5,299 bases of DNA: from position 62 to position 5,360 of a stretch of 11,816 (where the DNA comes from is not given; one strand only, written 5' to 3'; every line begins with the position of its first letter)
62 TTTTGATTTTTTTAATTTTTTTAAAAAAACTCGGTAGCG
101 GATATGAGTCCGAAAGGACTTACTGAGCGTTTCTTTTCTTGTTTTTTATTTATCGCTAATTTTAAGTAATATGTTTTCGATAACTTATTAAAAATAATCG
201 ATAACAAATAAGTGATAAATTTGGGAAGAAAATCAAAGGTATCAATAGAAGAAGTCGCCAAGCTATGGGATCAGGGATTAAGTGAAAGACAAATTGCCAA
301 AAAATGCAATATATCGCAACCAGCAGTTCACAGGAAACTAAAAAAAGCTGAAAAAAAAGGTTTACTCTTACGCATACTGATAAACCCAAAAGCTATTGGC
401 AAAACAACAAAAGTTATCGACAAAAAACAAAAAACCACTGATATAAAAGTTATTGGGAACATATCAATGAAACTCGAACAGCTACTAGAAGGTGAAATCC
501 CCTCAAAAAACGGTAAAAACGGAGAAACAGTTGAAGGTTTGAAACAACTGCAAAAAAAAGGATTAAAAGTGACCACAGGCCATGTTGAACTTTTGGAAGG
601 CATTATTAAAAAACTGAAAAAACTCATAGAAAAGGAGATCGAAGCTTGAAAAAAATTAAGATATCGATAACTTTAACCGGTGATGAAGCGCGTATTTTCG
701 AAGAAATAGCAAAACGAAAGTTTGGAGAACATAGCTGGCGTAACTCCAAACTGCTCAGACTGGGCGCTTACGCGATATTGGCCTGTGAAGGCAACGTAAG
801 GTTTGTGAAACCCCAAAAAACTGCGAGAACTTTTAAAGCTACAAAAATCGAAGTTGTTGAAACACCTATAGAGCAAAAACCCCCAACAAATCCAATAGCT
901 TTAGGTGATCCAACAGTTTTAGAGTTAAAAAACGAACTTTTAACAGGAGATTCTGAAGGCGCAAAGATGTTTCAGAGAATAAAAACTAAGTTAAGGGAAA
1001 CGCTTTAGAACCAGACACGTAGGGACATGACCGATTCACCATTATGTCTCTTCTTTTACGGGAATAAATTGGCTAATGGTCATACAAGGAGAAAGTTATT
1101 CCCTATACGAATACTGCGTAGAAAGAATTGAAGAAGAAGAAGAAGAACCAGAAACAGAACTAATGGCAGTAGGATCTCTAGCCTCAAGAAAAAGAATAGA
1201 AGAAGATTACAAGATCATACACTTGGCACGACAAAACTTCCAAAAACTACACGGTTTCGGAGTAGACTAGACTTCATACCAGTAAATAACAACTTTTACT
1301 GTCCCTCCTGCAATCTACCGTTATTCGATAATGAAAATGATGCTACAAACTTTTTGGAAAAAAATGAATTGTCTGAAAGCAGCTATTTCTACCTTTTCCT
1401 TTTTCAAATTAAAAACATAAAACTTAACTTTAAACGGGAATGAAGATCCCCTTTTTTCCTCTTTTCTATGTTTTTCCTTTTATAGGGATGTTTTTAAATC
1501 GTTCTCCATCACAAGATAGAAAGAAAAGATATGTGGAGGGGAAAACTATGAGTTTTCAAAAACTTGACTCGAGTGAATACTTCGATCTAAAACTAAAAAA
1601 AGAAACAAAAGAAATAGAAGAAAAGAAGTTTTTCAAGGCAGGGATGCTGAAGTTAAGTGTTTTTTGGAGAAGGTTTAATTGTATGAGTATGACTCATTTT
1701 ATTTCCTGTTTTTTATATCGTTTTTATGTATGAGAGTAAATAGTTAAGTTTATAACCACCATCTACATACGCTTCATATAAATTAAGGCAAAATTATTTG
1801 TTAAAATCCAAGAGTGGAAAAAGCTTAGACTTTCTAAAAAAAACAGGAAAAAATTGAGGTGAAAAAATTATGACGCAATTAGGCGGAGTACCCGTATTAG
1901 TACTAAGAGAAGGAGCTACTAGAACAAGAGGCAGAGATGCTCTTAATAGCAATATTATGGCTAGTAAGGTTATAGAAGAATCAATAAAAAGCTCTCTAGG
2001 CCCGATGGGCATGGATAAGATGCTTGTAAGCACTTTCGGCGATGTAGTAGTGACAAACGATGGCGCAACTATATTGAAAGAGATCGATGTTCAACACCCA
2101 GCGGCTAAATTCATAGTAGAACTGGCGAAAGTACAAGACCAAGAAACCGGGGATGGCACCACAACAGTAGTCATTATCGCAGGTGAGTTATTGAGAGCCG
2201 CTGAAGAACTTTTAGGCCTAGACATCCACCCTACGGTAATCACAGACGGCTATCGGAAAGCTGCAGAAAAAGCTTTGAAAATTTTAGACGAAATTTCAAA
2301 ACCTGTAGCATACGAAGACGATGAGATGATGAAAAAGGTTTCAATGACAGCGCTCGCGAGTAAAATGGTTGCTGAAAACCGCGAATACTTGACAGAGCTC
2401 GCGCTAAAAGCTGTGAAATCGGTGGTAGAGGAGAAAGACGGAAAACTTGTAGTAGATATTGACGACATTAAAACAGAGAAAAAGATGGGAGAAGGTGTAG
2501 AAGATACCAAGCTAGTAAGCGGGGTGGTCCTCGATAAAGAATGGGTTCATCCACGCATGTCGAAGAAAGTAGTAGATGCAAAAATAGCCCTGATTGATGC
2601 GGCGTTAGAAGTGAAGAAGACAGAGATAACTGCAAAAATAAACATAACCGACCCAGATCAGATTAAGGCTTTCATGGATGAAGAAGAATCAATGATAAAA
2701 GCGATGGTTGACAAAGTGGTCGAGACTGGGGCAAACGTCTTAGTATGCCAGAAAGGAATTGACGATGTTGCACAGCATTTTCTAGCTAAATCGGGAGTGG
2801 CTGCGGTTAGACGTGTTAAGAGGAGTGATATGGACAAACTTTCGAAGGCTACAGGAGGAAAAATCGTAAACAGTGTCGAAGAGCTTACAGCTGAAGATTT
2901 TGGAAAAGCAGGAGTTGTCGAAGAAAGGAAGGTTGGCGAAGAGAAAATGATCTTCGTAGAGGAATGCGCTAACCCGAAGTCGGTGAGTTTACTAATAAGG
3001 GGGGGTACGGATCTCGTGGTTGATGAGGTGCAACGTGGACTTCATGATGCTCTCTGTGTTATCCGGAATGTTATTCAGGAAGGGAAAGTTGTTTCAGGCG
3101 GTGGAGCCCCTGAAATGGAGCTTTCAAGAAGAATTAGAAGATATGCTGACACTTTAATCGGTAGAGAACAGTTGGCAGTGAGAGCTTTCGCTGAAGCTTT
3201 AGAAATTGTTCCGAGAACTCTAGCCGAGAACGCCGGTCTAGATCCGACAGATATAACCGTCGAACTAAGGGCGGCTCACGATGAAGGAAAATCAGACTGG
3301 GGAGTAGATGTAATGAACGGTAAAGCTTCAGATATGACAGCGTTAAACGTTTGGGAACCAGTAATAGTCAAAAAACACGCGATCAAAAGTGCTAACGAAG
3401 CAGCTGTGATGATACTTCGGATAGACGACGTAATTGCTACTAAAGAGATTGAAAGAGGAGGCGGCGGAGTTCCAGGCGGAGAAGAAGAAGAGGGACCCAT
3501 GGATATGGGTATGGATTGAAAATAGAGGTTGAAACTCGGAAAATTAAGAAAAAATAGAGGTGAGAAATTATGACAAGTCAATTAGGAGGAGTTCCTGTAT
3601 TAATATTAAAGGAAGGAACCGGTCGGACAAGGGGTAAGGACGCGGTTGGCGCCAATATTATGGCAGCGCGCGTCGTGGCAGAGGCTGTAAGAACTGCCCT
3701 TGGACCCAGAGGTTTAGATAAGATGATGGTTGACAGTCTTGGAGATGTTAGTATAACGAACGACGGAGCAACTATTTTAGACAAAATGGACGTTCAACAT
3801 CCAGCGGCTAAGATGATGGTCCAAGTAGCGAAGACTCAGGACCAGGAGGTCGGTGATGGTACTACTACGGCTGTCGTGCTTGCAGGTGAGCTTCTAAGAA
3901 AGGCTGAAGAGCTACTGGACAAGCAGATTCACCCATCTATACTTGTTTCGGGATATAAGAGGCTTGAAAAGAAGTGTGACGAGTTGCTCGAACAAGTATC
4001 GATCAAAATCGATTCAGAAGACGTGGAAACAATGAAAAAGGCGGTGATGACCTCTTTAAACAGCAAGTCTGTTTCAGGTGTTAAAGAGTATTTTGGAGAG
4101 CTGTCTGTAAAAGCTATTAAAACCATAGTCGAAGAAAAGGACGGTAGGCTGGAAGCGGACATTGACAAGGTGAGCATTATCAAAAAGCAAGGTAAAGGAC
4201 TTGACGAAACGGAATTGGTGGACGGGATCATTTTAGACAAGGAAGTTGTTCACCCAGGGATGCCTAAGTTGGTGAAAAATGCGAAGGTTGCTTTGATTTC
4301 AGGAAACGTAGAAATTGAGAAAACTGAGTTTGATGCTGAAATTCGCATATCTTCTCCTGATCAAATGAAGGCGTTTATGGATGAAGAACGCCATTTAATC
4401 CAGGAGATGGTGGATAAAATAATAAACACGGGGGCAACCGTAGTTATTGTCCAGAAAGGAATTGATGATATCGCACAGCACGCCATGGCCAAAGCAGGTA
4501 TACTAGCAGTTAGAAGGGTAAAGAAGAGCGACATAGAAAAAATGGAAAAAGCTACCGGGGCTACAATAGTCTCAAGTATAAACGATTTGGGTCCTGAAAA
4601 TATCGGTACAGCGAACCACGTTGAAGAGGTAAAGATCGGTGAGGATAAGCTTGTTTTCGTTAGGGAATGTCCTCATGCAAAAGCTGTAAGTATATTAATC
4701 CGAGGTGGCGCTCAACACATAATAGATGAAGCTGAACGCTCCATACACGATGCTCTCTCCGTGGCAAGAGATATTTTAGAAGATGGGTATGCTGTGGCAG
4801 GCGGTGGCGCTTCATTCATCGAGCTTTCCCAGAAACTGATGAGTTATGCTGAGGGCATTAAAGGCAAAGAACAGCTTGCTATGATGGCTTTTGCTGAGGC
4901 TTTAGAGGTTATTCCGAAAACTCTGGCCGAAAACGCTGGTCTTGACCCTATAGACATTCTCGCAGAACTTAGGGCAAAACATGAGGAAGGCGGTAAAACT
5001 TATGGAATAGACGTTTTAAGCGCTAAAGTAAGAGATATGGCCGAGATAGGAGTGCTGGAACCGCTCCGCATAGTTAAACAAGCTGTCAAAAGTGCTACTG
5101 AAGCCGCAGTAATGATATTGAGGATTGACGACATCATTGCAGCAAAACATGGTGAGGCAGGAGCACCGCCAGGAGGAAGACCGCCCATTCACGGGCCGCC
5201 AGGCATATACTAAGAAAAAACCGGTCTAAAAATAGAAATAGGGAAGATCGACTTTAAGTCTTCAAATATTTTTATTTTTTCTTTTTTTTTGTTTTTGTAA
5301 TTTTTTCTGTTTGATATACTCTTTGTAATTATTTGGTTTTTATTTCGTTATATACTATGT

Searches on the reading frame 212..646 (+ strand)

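Call 64: search_protein_families(library=pfam, proteins=[window:212-646:+], max_evalue=0.01)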
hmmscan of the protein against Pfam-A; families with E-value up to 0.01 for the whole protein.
window:212-646:+ (145 aa): 11 families
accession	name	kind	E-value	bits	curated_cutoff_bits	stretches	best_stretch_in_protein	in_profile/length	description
PF13412.12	HTH_24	-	1.3e-06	28.3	21.9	1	20-51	15-46/48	Winged helix-turn-helix DNA-binding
PF02796.21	HTH_7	-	1.6e-05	25.4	23.8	1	5-45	1-44/45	Helix-turn-helix domain of resolvase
PF13384.12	HTH_23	-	7.4e-05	22.9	24.6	1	15-50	10-45/50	Homeodomain-like domain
PF08281.18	Sigma70_r4_2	-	0.00012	22.1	25.7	1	21-49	25-53/54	Sigma-70, region 4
PF12802.13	MarR_2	-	0.00031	21.3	27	1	23-52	21-50/61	MarR family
PF01047.28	MarR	-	0.0012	19.1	24.6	1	22-54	17-49/59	MarR family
PF04967.18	HTH_10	-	0.002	18.3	23.1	1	25-49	26-50/53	HTH DNA binding domain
PF00196.25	GerE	-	0.0026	17.8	23.5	1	14-40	9-35/57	Bacterial regulatory proteins, luxR family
PF13936.12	HTH_38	-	0.0028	17.8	27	1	12-45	7-43/44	Helix-turn-helix domain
PF07750.17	GcrA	-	0.003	18.4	26.9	0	12-45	8-42/155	GcrA cell cycle regulator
PF14493.12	HTH_40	-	0.0089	16.7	27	1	13-78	3-69/89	Helix-turn-helix domain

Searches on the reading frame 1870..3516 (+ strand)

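Call 10: search_protein_families(library=pfam, proteins=[window:1870-3516:+], max_evalue=0.01)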
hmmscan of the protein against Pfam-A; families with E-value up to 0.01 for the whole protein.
window:1870-3516:+ (549 aa): 1 family
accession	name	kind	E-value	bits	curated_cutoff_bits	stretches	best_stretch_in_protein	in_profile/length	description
PF00118.29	Cpn60_TCP1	-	3.1e-186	620.3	34.3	1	35-525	1-489/490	TCP-1/cpn60 chaperonin family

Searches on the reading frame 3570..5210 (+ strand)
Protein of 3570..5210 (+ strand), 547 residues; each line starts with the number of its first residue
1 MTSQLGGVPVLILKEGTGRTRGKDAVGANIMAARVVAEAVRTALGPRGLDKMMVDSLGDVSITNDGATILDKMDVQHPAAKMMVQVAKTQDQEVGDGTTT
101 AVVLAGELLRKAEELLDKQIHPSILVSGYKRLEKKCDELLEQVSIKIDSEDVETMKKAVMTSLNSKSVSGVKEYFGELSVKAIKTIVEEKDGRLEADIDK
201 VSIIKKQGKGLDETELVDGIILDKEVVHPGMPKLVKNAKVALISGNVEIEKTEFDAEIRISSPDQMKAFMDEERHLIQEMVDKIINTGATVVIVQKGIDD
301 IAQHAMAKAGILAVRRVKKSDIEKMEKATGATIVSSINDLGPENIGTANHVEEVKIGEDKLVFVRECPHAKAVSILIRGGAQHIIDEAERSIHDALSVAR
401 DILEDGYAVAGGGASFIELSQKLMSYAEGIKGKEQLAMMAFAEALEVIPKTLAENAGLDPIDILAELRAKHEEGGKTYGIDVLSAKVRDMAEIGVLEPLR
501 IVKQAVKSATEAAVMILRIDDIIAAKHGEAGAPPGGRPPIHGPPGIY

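Call 64: search_protein_families(library=pfam, proteins=[window:3570-5210:+], max_evalue=0.01)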
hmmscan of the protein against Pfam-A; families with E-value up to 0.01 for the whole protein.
window:3570-5210:+ (547 aa): 1 family
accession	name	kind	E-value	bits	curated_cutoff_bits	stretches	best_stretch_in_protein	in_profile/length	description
PF00118.29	Cpn60_TCP1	-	1.2e-184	615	34.3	1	36-526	1-489/490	TCP-1/cpn60 chaperonin family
